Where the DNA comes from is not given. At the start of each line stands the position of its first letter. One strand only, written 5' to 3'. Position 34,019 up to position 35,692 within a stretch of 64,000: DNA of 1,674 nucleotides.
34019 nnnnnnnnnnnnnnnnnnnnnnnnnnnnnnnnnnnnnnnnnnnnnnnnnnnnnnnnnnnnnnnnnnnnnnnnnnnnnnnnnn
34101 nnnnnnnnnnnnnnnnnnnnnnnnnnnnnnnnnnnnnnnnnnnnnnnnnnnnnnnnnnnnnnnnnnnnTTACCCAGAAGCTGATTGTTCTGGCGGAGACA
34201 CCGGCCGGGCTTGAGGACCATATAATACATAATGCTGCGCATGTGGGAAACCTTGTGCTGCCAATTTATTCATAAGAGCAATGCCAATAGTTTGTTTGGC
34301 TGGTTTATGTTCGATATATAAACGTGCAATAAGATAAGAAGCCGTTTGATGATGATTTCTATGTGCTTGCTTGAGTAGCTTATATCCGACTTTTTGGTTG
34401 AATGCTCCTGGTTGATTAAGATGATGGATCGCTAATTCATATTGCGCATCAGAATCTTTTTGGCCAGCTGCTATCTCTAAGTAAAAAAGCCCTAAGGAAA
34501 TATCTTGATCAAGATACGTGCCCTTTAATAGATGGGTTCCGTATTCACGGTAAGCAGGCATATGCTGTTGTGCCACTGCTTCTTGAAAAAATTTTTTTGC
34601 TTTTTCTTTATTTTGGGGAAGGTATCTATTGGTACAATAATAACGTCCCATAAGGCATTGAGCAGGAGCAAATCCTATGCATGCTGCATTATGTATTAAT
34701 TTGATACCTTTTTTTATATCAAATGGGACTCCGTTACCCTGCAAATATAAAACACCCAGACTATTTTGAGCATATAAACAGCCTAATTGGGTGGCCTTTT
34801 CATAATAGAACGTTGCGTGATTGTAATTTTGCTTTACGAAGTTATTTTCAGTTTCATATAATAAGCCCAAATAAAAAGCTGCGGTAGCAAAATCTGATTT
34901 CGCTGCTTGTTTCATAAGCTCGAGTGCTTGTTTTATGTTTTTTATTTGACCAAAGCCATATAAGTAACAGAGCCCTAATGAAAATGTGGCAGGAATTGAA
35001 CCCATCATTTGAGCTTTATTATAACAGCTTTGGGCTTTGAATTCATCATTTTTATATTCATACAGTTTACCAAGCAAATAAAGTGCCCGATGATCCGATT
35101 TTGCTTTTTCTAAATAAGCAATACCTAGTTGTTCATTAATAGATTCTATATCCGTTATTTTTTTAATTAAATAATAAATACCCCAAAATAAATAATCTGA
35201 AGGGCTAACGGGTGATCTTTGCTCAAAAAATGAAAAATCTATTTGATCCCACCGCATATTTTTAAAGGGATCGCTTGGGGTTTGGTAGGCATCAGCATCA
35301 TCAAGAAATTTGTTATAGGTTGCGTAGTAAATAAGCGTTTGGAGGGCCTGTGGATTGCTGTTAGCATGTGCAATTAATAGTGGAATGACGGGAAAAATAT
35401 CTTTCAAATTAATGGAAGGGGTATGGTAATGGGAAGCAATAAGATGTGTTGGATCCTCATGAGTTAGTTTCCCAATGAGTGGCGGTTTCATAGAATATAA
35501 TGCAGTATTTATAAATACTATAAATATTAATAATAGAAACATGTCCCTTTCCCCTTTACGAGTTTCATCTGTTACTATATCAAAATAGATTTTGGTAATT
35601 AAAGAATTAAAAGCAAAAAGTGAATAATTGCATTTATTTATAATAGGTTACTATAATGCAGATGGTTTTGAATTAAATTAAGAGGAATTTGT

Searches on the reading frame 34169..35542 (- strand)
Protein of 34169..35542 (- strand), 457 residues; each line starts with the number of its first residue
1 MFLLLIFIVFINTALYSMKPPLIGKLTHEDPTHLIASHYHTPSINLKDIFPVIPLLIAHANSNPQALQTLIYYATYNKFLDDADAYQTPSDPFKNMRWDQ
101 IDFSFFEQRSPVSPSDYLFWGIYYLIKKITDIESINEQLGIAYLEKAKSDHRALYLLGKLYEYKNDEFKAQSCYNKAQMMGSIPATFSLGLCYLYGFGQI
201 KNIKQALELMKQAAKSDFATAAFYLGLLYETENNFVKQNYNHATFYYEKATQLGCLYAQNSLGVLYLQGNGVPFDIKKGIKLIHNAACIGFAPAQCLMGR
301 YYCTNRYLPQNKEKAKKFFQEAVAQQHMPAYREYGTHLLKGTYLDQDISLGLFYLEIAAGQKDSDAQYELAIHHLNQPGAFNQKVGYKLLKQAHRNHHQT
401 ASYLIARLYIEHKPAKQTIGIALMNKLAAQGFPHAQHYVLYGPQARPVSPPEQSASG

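Call 77: search_protein_families(library=pfam, max_evalue=0.001, proteins=[window:34169-35542:-])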
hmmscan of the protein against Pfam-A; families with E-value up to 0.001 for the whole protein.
window:34169-35542:- (457 aa): 2 families
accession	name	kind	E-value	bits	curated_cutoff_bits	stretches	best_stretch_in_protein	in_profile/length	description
PF08238.18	Sel1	-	4.2e-27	94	30.7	2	185-216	3-34/36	Sel1 repeat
PF23310.1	TPR_27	-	3.8e-05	23.8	27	0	382-430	44-94/110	Plant tetratrico peptide repeats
